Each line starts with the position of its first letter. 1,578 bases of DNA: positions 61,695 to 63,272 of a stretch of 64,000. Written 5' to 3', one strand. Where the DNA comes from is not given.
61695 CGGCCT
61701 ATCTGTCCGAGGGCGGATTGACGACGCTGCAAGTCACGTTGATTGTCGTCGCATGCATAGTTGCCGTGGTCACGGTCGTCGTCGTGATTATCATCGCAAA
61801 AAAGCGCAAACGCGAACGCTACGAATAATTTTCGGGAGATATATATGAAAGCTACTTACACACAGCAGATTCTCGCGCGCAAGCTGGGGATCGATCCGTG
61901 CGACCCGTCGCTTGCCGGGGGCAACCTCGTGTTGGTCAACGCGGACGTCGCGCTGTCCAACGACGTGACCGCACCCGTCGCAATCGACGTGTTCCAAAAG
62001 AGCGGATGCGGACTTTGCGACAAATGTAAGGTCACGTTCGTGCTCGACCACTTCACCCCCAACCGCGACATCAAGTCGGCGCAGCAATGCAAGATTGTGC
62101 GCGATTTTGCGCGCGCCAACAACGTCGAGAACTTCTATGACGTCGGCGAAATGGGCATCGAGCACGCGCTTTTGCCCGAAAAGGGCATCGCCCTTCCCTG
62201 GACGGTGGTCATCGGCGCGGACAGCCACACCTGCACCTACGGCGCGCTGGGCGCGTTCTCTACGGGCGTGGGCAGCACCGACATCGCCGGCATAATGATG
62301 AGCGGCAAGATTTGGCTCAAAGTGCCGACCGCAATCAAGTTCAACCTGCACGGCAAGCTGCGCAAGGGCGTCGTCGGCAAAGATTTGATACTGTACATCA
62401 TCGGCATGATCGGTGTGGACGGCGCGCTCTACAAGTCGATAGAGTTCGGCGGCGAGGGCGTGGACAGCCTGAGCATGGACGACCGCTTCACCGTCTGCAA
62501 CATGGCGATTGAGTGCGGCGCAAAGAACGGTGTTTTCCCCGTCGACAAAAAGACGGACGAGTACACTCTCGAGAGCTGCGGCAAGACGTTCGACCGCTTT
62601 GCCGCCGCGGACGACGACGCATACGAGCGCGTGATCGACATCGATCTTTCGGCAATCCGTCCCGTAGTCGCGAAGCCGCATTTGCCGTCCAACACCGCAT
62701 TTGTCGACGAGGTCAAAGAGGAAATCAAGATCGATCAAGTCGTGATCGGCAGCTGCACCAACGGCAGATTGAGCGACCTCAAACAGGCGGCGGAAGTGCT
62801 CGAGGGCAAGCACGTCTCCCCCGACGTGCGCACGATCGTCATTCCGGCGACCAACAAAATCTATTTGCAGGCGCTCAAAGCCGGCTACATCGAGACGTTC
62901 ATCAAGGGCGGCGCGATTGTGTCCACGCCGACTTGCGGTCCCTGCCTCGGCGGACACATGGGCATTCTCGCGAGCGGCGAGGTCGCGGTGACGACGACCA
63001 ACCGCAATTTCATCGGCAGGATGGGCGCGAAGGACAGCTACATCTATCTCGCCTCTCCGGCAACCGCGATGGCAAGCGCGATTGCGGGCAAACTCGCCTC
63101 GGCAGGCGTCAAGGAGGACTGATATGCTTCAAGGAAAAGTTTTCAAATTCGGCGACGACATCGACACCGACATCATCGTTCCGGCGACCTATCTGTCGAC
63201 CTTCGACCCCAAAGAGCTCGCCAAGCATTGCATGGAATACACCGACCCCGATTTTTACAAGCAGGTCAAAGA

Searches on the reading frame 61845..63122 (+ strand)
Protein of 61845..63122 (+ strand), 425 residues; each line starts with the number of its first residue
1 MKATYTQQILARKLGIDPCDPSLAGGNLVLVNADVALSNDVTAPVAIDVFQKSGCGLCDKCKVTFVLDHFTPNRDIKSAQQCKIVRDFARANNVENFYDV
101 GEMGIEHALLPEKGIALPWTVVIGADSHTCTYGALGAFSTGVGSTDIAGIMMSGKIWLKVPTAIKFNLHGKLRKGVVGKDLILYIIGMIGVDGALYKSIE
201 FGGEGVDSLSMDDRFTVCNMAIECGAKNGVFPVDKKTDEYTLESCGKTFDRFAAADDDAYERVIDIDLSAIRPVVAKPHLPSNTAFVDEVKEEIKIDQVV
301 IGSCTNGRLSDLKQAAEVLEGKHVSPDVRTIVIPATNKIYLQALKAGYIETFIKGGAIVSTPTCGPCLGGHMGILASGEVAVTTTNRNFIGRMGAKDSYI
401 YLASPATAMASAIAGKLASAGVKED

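Call 32: search_protein_families(library=pfam, proteins=[window:61845-63122:+], max_evalue=0.00001)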
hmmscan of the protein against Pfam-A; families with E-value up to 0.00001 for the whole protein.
window:61845-63122:+ (425 aa): 1 family
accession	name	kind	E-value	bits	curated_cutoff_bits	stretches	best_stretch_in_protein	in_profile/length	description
PF00330.25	Aconitase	-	1.8e-99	334.3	28.7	1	33-415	20-463/463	Aconitase family (aconitate hydratase)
